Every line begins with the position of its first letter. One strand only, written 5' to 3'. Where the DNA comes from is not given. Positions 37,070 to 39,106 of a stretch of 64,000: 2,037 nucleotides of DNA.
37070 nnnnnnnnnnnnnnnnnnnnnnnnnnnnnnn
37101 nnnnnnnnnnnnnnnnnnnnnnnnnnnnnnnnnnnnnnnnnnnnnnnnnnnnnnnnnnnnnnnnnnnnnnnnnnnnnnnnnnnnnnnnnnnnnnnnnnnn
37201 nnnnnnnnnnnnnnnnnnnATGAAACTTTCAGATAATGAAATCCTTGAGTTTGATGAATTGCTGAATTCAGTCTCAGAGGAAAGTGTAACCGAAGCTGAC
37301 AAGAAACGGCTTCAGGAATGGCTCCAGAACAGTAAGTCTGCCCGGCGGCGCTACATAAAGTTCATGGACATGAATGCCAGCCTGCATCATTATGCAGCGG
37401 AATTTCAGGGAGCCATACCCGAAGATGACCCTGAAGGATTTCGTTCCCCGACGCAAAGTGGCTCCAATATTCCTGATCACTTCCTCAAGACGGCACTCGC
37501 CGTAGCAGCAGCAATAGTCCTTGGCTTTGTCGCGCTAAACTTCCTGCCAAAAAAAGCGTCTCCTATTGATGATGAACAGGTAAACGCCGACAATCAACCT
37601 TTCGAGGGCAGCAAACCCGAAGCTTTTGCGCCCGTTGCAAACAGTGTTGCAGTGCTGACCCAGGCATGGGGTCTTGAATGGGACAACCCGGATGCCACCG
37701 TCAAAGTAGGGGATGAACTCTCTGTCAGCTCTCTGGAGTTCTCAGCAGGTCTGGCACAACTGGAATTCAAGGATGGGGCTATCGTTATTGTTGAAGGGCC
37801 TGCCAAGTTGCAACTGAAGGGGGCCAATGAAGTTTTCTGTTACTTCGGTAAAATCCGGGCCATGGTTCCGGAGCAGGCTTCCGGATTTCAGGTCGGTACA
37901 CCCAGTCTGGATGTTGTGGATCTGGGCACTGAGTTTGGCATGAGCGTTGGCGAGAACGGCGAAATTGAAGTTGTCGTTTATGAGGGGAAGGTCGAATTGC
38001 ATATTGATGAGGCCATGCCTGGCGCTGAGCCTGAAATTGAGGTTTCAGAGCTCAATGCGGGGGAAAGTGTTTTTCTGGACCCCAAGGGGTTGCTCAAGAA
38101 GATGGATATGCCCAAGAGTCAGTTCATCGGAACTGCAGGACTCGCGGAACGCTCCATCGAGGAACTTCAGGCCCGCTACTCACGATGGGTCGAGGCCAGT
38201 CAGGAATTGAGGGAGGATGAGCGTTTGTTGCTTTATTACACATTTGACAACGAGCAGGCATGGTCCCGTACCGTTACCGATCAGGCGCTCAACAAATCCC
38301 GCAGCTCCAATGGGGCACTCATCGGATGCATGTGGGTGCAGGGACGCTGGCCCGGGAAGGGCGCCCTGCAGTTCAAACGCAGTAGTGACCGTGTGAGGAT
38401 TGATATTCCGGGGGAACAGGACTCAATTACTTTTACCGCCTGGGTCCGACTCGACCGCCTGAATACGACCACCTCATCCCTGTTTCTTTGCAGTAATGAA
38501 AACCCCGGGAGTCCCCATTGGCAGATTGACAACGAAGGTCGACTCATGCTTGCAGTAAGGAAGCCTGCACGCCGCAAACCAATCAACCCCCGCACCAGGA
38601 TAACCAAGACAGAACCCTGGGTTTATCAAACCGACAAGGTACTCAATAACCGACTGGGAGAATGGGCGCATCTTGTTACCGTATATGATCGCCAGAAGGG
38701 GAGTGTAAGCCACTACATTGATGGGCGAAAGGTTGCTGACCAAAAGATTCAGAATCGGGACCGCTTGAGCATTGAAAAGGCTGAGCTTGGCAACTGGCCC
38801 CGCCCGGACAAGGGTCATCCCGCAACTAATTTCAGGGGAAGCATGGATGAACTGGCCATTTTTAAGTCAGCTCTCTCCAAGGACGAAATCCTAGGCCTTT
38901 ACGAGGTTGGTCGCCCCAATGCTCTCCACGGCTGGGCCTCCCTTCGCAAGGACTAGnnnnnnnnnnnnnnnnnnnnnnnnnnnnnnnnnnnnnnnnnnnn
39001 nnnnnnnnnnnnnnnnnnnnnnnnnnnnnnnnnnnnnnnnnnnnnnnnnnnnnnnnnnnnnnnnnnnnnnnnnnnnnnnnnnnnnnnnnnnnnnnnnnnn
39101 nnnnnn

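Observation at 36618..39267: ECF sigma / FecR-LamG anti-sigma pair directly upstream of the giant LamG-containing gene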

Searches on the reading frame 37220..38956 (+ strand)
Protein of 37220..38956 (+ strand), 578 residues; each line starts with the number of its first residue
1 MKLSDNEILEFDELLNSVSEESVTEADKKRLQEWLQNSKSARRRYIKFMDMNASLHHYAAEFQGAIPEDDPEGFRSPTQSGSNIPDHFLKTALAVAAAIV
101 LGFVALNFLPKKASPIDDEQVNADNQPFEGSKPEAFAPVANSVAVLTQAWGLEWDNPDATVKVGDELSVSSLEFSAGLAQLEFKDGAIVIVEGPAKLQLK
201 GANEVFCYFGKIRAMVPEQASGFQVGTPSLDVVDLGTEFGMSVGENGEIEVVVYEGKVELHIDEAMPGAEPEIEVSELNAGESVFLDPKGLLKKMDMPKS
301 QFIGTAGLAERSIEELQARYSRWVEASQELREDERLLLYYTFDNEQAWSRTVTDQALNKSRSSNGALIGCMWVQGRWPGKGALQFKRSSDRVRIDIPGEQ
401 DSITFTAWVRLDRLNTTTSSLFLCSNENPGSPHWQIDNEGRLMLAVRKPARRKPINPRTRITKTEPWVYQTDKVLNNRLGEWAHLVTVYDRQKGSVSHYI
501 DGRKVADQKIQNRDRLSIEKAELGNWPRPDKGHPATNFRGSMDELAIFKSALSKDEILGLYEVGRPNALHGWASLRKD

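Call 6: search_protein_families(library=pfam, proteins=[window:37220-38956:+], max_evalue=0.1)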
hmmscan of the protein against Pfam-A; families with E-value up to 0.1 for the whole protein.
window:37220-38956:+ (578 aa): 4 families
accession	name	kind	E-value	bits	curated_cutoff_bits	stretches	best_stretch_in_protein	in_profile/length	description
PF13385.13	Laminin_G_3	-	4.5e-16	59.8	27.6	1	400-557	16-150/151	Concanavalin A-like lectin/glucanases superfamily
PF04773.18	FecR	-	5e-07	30.5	24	1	178-259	10-97/97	FecR protein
PF19559.6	DUF6081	-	0.027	14.2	25.9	1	477-509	174-206/272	Family of unknown function (DUF6081)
PF10518.14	TAT_signal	-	0.083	13.3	22.7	0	87-102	6-21/21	TAT (twin-arginine translocation) pathway signal sequence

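Call 9: search_protein_families(library=ncbifam, proteins=[window:37220-38956:+], max_evalue=0.1)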
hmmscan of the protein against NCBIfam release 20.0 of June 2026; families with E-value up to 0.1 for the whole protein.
window:37220-38956:+ (578 aa): 2 families
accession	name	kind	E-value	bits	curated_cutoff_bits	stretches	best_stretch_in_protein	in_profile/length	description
NF052521.1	TafC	equivalog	0.002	17.3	410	1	382-563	194-362/373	TafC family fimbrial protein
NF047849.1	Lsa33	exception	0.0074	15.5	420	0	210-262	112-166/310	surface adhesin Lsa33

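Call 12: find_related_loci(query=window:37220-38956:+, collection=genome_contigs, flank=10000)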
Query window:37220-38956:+ (578 aa) in genome_contigs; peptide patterns used: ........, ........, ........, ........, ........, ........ (x = any residue, [..] = any of these).
26 stretches matched a pattern; 1 encode a relative of the query (tblastn E <= 1e-3); 1 distinct loci.
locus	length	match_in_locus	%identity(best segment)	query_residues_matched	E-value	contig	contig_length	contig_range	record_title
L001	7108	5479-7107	68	1-543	0e+0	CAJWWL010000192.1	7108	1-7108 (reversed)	MAG TPA_asm: uncultured Opitutae bacterium isolate ERR599026_bin.40_MetaBAT_v2.12.1_MAG genome assembly, contig: NODE_79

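Call 14: find_homologous_proteins(query=window:37220-38956:+, max_evalue=0.00001)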
Query window:37220-38956:+ (578 aa): 561 proteins with E <= 0.00001 among 8000 candidates; the best 120 are listed.
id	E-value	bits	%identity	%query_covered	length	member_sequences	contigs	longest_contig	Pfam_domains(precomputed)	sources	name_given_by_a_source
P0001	0.0e+0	1313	100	100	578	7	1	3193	PF04773.19,PF13385.14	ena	-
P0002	0.0e+0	1173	87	100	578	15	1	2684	PF04773.19,PF13385.14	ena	-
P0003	5.7e-283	958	70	100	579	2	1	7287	PF13385.14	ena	-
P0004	1.3e-279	947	70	100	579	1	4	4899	PF04773.19,PF13385.14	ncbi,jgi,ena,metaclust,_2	metaclust:\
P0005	9.1e-272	921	69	100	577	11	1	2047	PF04773.19,PF13385.14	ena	-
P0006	1.0e-271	921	69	100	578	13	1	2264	PF04773.19,PF13385.14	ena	-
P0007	1.1e-259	881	67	99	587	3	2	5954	PF04773.19,PF13385.14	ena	-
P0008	1.4e-216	739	71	76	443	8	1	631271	PF04773.19,PF13385.14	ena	-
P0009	9.7e-199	680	52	99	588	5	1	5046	PF04773.19,PF13385.14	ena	-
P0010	4.4e-194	664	68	74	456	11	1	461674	PF04773.19,PF13385.14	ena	-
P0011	1.7e-193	662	51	99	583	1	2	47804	PF13385.14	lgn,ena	-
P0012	2.0e-190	652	51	99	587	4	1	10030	PF04773.19,PF13385.14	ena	-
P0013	4.9e-189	648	51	99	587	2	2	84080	PF04773.19,PF13385.14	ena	-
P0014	5.4e-182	624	50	99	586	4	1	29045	PF04773.19,PF13385.14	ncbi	-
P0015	6.2e-119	416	40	98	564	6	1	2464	PF13385.14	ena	-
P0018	1.4e-116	408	40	98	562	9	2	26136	PF04773.19,PF13385.14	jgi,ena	jgi:hypothetical protein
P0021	5.7e-107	377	38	97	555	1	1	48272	PF04773.19,PF13385.14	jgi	jgi:hypothetical protein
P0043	5.5e-99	350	37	98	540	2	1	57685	PF04773.19,PF13385.14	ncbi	ncbi:MAG: FecR domain-containing protein [Verrucomicrobiota bacterium]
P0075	1.4e-94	336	34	96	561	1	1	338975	PF13385.14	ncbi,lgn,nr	ncbi:MAG: iron dicitrate transport regulator FecR [Planctomycetes bacterium]|nr:iron dicitrate trans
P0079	4.6e-94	334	36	96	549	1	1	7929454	PF13385.14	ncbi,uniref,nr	ncbi:LamG domain-containing protein [Gimesia algae]|uniref:FecR protein n=1 Tax=Gimesia algae TaxID=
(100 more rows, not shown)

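Call 16: find_encoding_contigs(protein=P0008, flank=10000, max_places=2)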
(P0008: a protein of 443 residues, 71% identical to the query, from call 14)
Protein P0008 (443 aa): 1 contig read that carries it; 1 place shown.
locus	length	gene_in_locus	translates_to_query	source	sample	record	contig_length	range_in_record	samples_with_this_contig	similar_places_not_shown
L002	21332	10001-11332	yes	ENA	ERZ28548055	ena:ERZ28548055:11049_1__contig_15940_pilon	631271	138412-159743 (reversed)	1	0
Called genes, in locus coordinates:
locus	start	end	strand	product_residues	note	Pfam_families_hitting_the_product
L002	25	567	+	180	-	-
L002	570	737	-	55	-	-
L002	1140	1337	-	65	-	-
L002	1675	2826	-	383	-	-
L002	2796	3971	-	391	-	-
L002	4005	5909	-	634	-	PF00884:Sulfatase, PF01663:Phosphodiest (faint), PF16347:SGSH_C (weak), PF02985:HEAT (faint), PF13646:HEAT_2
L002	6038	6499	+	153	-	PF06439:3keto-disac_hyd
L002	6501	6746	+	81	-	PF06439:3keto-disac_hyd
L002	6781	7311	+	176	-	PF13360:PQQ_2 (weak)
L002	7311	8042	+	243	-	PF01011:PQQ (faint), PF13360:PQQ_2, PF13570:Beta-prop_ACSF4 (weak), PF25293:Beta-prop_EMC1_N (faint), PF13360:PQQ_2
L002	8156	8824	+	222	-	-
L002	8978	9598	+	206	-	PF04542:Sigma70_r2, PF08281:Sigma70_r4_2 (weak)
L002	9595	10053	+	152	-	-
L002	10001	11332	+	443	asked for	PF04773:FecR (weak), PF13385:Laminin_G_3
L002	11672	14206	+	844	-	PF00059:Lectin_C (weak), PF17892:Cadherin_5 (faint), PF17963:Big_9 (faint), PF17803:Cadherin_4 (faint)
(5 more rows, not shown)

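Call 17: find_encoding_contigs(protein=P0010, flank=10000, max_places=2)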
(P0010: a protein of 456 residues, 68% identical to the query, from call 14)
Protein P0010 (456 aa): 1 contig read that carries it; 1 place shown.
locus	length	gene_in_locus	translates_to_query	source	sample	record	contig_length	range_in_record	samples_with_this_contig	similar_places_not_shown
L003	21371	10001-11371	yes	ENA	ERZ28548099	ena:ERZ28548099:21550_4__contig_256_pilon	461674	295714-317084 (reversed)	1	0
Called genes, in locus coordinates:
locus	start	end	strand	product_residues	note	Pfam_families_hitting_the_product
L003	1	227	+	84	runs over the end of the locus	-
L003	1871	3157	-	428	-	-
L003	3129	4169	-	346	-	-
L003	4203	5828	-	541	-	PF00884:Sulfatase, PF16347:SGSH_C (weak), PF02985:HEAT (faint), PF13646:HEAT_2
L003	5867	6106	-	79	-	PF00884:Sulfatase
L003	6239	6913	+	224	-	PF06439:3keto-disac_hyd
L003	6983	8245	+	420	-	PF01011:PQQ (faint), PF13360:PQQ_2, PF13570:Beta-prop_ACSF4 (faint), PF25293:Beta-prop_EMC1_N (weak), PF13360:PQQ_2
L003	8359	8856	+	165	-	-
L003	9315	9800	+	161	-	PF04542:Sigma70_r2, PF08281:Sigma70_r4_2 (weak)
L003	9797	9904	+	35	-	-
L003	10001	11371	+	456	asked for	PF04773:FecR (weak), PF13385:Laminin_G_3 (weak)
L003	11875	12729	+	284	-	PF00059:Lectin_C (weak)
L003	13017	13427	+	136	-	-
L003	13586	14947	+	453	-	PF00028:Cadherin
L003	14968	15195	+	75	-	PF13385:Laminin_G_3 (weak)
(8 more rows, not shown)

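Call 18: find_encoding_contigs(protein=P0013, flank=10000, max_places=2)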
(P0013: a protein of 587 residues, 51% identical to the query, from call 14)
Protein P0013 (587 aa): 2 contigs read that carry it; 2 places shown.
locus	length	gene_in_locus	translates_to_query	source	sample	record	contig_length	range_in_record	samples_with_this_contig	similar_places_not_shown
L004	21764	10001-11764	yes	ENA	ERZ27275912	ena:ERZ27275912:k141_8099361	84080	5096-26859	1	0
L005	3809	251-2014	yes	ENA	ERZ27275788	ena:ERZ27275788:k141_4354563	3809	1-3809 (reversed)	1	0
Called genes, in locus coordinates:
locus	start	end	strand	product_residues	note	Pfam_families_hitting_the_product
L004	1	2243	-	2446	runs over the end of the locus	?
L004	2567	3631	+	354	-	PF10282:Lactonase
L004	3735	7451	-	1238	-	PF06439:3keto-disac_hyd, PF13472:Lipase_GDSL_2, PF23500:DUF7133, PF00034:Cytochrom_C, PF13442:Cytochrome_CBB3 (weak)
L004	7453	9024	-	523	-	-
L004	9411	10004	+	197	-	PF04542:Sigma70_r2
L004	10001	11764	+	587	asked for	PF04773:FecR, PF13385:Laminin_G_3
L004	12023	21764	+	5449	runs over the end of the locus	PF00059:Lectin_C (weak), PF13385:Laminin_G_3, PF00028:Cadherin, PF03781:FGE-sulfatase, PF13385:Laminin_G_3, PF07679:I-set, PF13927:Ig_3, PF07679:I-set, +10 more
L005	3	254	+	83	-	?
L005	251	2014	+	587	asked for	PF04773:FecR, PF13385:Laminin_G_3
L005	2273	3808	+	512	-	?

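Call 19: find_encoding_contigs(protein=P0011, flank=10000, max_places=1)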
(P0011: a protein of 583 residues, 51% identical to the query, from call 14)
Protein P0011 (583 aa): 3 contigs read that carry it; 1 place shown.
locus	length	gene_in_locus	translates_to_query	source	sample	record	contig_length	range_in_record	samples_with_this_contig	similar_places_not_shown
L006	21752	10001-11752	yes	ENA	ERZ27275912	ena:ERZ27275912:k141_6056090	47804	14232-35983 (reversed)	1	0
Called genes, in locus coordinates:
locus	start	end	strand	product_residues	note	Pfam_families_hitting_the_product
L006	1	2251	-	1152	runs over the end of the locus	PF26300:PEPCK_PPi_lobe_2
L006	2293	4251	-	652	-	-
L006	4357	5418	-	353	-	PF00595:PDZ (faint), PF13180:PDZ_2 (faint), PF17820:PDZ_6 (faint)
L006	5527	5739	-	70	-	-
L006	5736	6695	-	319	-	PF00389:2-Hacid_dh, PF02826:2-Hacid_dh_C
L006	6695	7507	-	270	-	PF00481:PP2C (faint), PF13672:PP2C_2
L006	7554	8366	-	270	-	PF01261:AP_endonuc_2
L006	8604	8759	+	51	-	-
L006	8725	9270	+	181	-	-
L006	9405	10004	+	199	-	PF04542:Sigma70_r2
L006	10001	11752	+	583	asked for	PF13385:Laminin_G_3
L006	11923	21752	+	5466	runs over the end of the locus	PF00059:Lectin_C (weak), PF13385:Laminin_G_3, PF00028:Cadherin, PF14312:FG-GAP_2 (weak), PF03781:FGE-sulfatase, PF13385:Laminin_G_3, PF13927:Ig_3, PF07679:I-set, +14 more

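Call 20: find_encoding_contigs(protein=P0014, flank=10000, max_places=1)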
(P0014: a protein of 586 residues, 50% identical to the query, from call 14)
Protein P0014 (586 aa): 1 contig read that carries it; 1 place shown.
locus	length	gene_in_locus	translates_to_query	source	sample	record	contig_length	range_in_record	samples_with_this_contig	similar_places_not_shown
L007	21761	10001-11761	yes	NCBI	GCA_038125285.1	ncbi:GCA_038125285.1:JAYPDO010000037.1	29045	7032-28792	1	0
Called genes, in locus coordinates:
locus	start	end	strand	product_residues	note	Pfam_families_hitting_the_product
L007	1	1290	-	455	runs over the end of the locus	PF07394:DUF1501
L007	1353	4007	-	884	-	PF07583:PSCyt2, PF00754:F5_F8_type_C (weak), PF07587:PSD1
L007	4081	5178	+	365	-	PF10282:Lactonase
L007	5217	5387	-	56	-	-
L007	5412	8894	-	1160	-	PF06439:3keto-disac_hyd, PF13472:Lipase_GDSL_2 (weak), PF00657:Lipase_GDSL (weak), PF23500:DUF7133, PF13646:HEAT_2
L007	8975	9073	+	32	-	-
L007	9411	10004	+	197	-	PF04542:Sigma70_r2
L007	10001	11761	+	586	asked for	PF04773:FecR (weak), PF13385:Laminin_G_3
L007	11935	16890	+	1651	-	-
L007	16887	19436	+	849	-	-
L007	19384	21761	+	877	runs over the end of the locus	?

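Call 21: find_encoding_contigs(protein=P0018, flank=10000, max_places=1)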
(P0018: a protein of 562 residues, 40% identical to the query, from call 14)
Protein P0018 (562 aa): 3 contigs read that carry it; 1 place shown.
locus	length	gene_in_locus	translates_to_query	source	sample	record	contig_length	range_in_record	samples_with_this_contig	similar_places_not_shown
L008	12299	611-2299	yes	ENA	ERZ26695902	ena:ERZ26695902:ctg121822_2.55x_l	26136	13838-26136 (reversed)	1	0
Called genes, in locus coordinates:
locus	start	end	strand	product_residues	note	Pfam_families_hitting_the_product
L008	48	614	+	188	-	PF04542:Sigma70_r2, PF08281:Sigma70_r4_2 (weak)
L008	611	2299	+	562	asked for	PF04773:FecR (faint), PF13385:Laminin_G_3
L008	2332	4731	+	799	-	PF07583:PSCyt2, PF07587:PSD1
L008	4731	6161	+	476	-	PF07394:DUF1501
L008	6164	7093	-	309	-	PF02636:Methyltransf_28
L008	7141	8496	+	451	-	PF00595:PDZ, PF13180:PDZ_2 (faint), PF17820:PDZ_6, PF03572:Peptidase_S41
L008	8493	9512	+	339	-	PF00814:TsaD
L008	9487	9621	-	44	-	-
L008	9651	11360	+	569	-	PF03460:NIR_SIR_ferr, PF01077:NIR_SIR, PF03460:NIR_SIR_ferr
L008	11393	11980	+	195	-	PF00588:SpoU_methylase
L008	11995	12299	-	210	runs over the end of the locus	PF20221:DUF6580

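Call 22: find_encoding_contigs(protein=P0021, flank=10000, max_places=1)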
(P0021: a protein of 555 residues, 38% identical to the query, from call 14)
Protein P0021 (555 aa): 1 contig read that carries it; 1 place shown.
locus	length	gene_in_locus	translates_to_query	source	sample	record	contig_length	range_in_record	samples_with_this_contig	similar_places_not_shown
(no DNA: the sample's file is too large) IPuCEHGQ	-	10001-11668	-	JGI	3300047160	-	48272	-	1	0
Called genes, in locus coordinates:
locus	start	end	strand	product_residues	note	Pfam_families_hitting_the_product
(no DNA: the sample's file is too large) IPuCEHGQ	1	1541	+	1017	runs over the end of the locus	PF00069:Pkinase, PF07714:PK_Tyr_Ser-Thr, PF01636:APH (weak)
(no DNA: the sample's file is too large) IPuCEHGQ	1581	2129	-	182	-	PF13180:PDZ_2 (weak), PF17820:PDZ_6 (weak)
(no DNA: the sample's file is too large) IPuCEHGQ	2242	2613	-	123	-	-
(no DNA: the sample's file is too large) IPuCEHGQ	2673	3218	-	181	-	PF04542:Sigma70_r2, PF08281:Sigma70_r4_2, PF04545:Sigma70_r4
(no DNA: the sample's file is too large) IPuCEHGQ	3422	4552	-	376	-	PF00696:AA_kinase, PF01472:PUA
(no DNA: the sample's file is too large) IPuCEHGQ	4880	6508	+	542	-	PF03572:Peptidase_S41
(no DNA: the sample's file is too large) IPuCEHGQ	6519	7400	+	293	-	PF13570:Beta-prop_ACSF4 (faint), PF23381:Beta-prop_IFT122_1st (weak)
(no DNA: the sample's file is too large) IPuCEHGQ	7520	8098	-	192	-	-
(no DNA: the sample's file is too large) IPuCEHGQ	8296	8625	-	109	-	PF01909:NTP_transf_2 (weak)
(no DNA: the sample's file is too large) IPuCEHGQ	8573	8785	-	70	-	-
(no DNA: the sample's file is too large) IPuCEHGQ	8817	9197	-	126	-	-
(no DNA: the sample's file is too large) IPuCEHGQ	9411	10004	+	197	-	PF04542:Sigma70_r2, PF08281:Sigma70_r4_2 (weak), PF04545:Sigma70_r4 (faint)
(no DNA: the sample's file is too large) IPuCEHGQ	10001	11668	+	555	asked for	PF04773:FecR (weak), PF13385:Laminin_G_3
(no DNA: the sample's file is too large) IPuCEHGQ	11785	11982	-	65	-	PF02599:CsrA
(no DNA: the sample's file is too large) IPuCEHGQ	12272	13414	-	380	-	PF00266:Aminotran_5, PF01041:DegT_DnrJ_EryC1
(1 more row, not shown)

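Call 34: find_encoding_contigs(protein=P0012, flank=10000, max_places=1)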
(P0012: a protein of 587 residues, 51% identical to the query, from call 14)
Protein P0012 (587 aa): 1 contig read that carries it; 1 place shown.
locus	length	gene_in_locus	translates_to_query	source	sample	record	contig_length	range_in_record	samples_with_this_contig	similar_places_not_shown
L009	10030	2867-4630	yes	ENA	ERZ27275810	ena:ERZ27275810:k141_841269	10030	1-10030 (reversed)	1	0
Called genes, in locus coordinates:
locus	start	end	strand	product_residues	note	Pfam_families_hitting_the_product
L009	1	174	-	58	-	?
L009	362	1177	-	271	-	PF01261:AP_endonuc_2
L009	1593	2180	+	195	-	-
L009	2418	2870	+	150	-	PF04542:Sigma70_r2 (weak)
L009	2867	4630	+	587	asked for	PF04773:FecR (weak), PF13385:Laminin_G_3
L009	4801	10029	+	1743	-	?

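Call 35: find_encoding_contigs(protein=P0003, flank=10000, max_places=1)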
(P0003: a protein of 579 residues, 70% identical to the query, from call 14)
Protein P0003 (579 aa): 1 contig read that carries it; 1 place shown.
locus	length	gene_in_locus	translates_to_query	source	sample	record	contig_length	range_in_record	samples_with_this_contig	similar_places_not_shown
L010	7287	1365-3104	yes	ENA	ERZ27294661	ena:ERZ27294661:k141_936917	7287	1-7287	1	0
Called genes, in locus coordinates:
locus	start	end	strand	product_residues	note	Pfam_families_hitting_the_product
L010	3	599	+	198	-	?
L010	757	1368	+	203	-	PF04542:Sigma70_r2, PF08281:Sigma70_r4_2 (weak)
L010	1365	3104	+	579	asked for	PF13385:Laminin_G_3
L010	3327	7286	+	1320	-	?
